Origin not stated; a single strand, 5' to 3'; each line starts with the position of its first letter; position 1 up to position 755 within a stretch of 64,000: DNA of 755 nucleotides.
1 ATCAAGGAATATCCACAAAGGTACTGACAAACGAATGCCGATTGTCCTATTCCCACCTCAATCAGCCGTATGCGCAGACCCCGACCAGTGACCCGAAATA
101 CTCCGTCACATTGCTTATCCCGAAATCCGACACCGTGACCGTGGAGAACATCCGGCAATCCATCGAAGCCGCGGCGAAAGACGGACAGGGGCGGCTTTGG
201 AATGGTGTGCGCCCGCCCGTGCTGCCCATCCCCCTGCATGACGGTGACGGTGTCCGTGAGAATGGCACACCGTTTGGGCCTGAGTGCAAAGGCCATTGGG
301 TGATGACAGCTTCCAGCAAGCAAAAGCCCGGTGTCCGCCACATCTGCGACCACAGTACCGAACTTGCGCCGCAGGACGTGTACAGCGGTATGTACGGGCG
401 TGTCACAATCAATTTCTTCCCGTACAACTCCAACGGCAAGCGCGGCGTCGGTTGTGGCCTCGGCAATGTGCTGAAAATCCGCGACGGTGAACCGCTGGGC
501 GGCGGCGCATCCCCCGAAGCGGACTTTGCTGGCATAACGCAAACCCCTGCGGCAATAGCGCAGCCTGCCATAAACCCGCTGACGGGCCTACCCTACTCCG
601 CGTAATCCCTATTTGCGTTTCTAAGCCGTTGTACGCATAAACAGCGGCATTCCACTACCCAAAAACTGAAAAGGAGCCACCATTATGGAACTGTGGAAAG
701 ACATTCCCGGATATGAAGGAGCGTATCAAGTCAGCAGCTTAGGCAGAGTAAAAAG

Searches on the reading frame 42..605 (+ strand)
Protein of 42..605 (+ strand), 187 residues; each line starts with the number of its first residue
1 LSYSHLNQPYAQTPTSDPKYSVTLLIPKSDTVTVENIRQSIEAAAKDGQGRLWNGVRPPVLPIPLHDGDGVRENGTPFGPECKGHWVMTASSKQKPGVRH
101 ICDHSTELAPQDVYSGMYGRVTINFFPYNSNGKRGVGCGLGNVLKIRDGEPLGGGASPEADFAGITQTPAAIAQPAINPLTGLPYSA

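Call 26: search_protein_families(library=pfam, proteins=[window:42-605:+], max_evalue=0.00001)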
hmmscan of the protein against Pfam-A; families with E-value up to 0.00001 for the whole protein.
window:42-605:+ (187 aa): 1 family
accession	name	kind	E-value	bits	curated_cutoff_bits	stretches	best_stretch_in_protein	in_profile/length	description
PF10991.15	Enc34_ssDNA-bd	-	1.6e-49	168.4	26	1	1-163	10-167/176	Enterobacter phage Enc34, ssDNA-binding protein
